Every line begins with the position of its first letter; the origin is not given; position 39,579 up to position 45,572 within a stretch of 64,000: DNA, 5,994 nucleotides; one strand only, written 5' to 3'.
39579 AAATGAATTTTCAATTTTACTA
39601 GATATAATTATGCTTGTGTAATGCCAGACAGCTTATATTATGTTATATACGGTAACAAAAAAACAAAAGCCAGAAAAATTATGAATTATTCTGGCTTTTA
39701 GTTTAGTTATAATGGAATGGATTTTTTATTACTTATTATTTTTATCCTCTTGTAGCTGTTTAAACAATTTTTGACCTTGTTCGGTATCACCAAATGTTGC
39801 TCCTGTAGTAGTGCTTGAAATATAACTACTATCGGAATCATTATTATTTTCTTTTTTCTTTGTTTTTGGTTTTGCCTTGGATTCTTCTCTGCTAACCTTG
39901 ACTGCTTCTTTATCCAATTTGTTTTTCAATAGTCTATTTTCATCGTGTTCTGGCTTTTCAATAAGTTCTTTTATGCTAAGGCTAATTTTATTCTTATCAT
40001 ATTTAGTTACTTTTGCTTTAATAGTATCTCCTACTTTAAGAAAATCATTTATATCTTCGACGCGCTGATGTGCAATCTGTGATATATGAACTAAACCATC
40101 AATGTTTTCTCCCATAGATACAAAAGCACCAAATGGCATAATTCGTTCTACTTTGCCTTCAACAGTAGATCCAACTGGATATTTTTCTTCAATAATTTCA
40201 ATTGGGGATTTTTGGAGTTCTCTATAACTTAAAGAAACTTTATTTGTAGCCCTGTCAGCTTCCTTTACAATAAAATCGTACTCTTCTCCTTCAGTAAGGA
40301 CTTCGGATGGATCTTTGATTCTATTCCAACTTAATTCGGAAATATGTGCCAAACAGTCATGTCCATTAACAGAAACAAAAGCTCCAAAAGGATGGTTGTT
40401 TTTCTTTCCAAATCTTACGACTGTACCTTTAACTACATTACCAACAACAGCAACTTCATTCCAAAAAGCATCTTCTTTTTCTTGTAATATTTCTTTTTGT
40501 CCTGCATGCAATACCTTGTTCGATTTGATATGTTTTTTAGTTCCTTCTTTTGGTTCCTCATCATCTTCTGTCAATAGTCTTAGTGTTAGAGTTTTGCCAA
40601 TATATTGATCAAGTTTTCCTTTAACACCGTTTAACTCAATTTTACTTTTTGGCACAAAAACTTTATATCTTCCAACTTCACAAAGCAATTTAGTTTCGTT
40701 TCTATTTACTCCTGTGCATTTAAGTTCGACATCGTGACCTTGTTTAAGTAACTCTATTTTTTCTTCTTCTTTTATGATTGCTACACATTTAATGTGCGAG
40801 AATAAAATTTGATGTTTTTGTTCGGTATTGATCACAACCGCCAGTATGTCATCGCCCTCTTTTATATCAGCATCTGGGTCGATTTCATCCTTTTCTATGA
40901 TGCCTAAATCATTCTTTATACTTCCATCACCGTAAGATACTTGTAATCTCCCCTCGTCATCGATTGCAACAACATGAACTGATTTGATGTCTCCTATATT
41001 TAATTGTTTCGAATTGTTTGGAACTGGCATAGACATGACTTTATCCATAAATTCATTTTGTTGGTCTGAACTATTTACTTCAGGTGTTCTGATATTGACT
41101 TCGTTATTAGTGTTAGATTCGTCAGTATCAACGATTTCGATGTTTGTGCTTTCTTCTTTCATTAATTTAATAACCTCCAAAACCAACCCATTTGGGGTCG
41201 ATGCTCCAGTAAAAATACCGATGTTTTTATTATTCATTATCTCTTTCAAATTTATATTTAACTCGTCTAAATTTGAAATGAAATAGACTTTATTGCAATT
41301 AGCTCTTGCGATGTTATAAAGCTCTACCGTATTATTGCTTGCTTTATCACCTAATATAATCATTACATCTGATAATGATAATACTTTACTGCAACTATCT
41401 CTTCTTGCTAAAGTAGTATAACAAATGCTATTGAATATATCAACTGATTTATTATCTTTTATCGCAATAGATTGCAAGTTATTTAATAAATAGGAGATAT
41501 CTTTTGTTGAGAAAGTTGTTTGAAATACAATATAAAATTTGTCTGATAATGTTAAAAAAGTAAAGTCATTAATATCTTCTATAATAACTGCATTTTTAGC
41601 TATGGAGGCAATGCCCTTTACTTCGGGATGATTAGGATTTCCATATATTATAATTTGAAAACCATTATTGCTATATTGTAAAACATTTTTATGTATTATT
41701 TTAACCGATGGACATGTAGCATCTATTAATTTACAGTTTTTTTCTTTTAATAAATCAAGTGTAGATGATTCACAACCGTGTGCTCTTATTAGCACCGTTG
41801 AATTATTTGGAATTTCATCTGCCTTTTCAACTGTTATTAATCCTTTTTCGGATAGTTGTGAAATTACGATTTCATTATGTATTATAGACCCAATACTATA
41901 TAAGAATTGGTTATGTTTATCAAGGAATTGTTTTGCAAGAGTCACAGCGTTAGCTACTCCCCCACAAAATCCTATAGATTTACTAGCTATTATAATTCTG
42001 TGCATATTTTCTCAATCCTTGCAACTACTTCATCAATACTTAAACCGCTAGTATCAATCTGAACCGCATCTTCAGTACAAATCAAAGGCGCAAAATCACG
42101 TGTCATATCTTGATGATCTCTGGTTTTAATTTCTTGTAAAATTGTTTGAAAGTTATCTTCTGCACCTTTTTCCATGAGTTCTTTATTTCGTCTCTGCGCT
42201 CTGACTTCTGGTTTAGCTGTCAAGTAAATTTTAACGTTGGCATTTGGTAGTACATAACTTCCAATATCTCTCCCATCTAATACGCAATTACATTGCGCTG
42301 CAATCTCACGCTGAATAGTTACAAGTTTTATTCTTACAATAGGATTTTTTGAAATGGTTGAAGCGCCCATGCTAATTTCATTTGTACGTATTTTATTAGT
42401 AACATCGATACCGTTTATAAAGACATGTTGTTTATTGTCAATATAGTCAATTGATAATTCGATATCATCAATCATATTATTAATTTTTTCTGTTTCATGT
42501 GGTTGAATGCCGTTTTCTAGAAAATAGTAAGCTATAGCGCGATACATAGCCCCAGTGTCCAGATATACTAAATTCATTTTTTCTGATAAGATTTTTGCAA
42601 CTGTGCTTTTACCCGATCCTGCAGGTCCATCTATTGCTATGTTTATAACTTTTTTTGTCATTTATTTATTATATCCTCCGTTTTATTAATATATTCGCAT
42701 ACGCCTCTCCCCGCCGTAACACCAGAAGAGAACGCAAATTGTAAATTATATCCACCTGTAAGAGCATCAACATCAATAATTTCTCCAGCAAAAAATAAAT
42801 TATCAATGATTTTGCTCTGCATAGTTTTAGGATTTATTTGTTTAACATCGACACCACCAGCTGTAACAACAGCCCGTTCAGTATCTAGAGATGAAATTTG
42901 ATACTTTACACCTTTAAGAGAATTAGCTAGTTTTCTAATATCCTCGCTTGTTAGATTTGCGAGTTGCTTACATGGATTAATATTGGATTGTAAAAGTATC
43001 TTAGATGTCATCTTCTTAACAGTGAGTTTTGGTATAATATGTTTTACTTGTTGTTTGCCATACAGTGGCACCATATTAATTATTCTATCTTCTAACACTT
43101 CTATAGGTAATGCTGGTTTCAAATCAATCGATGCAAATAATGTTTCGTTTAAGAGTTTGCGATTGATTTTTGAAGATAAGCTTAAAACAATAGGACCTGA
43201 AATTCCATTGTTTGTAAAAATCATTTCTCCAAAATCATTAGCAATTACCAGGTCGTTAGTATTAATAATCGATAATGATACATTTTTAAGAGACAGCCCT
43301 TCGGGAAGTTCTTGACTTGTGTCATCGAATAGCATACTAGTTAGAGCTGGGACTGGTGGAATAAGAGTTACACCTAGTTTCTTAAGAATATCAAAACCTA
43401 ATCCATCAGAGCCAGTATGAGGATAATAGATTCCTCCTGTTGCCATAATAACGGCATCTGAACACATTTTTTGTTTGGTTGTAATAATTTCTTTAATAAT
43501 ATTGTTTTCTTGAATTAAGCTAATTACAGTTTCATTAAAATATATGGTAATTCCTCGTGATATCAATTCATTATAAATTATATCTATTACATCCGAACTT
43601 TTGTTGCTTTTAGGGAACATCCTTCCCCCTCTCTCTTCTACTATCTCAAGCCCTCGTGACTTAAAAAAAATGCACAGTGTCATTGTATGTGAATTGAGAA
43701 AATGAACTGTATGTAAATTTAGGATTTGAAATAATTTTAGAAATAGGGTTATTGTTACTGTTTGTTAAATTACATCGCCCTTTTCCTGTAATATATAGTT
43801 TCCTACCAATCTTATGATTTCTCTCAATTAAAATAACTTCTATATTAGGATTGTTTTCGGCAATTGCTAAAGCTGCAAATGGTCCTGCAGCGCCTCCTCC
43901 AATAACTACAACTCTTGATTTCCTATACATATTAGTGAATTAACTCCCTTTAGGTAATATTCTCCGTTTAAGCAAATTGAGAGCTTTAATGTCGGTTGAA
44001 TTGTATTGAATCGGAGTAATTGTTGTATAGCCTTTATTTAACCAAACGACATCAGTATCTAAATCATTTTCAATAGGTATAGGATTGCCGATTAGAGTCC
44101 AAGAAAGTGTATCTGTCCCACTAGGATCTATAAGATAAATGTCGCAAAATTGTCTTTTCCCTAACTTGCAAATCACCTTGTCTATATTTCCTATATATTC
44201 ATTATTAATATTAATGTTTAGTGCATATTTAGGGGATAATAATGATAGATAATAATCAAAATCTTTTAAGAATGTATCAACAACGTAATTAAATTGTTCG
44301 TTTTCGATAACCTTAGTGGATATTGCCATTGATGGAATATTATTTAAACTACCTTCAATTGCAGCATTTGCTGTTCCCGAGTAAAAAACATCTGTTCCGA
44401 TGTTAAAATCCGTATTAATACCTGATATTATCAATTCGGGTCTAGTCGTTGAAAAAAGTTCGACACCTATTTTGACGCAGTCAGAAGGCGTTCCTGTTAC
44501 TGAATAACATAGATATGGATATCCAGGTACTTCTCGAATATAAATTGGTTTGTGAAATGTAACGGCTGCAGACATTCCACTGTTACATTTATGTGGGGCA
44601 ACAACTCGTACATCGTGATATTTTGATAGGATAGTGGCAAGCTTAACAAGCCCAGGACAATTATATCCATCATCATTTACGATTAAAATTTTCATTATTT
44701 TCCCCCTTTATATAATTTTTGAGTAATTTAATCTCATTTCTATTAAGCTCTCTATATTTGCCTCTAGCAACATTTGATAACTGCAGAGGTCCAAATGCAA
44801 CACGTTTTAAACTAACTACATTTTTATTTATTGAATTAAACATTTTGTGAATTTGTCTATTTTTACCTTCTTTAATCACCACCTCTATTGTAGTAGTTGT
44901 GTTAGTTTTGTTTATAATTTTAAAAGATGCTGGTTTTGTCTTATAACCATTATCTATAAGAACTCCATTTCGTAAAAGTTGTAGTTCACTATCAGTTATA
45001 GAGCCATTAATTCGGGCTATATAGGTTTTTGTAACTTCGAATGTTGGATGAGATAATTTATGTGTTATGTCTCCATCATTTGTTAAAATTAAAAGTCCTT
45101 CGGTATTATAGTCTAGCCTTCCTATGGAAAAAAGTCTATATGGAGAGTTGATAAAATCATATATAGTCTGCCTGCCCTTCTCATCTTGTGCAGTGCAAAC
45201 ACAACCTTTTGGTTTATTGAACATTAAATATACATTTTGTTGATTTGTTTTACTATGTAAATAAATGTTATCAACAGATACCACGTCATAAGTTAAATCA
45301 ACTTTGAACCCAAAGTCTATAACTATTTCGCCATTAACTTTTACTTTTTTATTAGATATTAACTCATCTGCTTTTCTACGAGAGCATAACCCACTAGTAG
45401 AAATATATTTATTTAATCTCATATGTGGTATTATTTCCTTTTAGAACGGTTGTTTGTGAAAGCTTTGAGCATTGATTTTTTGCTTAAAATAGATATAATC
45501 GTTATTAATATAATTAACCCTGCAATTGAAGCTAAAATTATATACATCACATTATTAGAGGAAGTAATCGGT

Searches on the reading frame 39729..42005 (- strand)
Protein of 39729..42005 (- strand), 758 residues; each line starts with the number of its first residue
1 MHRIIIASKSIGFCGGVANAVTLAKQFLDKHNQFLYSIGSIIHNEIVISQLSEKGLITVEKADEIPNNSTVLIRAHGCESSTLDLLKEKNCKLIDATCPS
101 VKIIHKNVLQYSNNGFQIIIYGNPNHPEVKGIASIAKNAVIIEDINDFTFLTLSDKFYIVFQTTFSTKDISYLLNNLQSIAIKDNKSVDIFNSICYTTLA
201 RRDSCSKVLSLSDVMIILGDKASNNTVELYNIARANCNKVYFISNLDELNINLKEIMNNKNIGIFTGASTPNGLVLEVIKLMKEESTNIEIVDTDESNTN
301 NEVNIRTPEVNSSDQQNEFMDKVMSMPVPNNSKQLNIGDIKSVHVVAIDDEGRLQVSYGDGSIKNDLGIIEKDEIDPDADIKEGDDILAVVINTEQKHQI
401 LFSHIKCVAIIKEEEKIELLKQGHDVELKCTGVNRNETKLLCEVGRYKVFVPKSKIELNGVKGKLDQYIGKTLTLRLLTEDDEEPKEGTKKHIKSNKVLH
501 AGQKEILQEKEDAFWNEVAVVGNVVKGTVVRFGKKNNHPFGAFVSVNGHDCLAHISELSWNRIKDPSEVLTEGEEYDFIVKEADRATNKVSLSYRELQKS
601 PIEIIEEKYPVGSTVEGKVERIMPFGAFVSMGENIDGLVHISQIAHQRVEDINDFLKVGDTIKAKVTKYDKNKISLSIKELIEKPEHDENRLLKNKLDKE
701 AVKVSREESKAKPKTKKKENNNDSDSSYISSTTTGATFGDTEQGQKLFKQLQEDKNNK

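Call 24: search_protein_families(library=pfam, proteins=[window:39729-42005:-], max_evalue=0.0001)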
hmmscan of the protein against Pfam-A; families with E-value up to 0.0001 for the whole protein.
window:39729-42005:- (758 aa): 3 families
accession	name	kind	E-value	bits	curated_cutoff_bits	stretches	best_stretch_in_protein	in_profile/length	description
PF02401.23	LYTB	-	1.3e-73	248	24.5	1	5-282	1-266/267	LytB protein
PF00575.29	S1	-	9.9e-36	122.4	22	2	609-679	2-74/74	S1 RNA binding domain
PF23459.1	S1_RRP5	-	6.9e-05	23.8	27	0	612-675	4-67/72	RRP5 S1 domain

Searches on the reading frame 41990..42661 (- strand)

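Call 24: search_protein_families(library=pfam, proteins=[window:41990-42661:-], max_evalue=0.0001)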
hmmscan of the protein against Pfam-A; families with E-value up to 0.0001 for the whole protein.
window:41990-42661:- (223 aa): 5 families
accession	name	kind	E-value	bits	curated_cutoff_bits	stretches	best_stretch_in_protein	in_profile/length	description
PF02224.24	Cytidylate_kin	-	4.2e-75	252.5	26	1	8-219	1-208/211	Cytidylate kinase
PF13189.12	Cytidylate_kin2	-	4.9e-12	46.8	28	1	7-165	1-134/176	Cytidylate kinase-like family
PF13238.12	AAA_18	-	5.4e-10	40.3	29.4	1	8-165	1-115/128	AAA domain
PF13207.12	AAA_17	-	1.9e-07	31.9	27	1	12-44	2-34/136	AAA domain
PF01712.25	dNK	-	9.7e-05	22.6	27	0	8-157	1-139/203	Deoxynucleoside kinase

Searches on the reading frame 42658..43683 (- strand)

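Call 30: search_protein_families(library=pfam, proteins=[window:42658-43683:-], max_evalue=0.0001)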
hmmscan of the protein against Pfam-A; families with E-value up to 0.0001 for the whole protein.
window:42658-43683:- (341 aa): 2 families
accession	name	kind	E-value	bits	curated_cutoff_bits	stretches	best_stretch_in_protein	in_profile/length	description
PF03486.20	HI0933_like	-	9.8e-49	166.4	50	1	3-326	82-243/244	HI0933-like protein Rossmann domain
PF22780.1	HI0933_like_1st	-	1.1e-24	87.6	27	1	114-264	4-155/165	HI0933-like protein barrel and H2TH domain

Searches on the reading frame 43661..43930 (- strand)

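Call 30: search_protein_families(library=pfam, proteins=[window:43661-43930:-], max_evalue=0.0001)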
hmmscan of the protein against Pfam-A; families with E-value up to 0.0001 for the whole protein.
window:43661-43930:- (89 aa): 6 families
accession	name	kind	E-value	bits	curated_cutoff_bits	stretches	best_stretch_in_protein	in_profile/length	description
PF03486.20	HI0933_like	-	9.8e-24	84.6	50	1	6-89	2-86/244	HI0933-like protein Rossmann domain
PF13454.12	NAD_binding_9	-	5.6e-06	26.9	21.8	1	8-79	1-70/155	FAD-NAD(P)-binding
PF00890.30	FAD_binding_2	-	1.1e-05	25.3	20.4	1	7-79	2-73/414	FAD binding domain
PF01946.23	Thi4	-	1.4e-05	24.9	26.2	1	2-48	15-60/235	Thi4 family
PF01266.30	DAO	-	5.2e-05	23.4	27.9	1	6-42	1-35/353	FAD dependent oxidoreductase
PF12831.13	FAD_oxidored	-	8.2e-05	22.5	27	1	7-42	2-35/416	FAD dependent oxidoreductase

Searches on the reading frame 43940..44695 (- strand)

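Call 30: search_protein_families(library=pfam, proteins=[window:43940-44695:-], max_evalue=0.0001)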
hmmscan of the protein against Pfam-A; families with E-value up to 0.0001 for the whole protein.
window:43940-44695:- (251 aa): 1 family
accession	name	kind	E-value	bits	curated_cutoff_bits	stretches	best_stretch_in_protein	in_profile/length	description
PF01975.23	SurE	-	2e-43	148.8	22.1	1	3-183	1-187/189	Survival protein SurE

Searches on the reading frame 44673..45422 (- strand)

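Call 30: search_protein_families(library=pfam, proteins=[window:44673-45422:-], max_evalue=0.0001)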
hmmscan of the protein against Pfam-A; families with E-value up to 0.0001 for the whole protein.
window:44673-45422:- (249 aa): 2 families
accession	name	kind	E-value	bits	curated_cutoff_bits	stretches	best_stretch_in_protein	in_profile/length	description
PF00849.27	PseudoU_synth_2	-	3.9e-24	86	26.8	1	65-196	2-151/152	RNA pseudouridylate synthase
PF01479.30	S4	-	8.1e-11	41.9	22.8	1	1-42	1-43/48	S4 domain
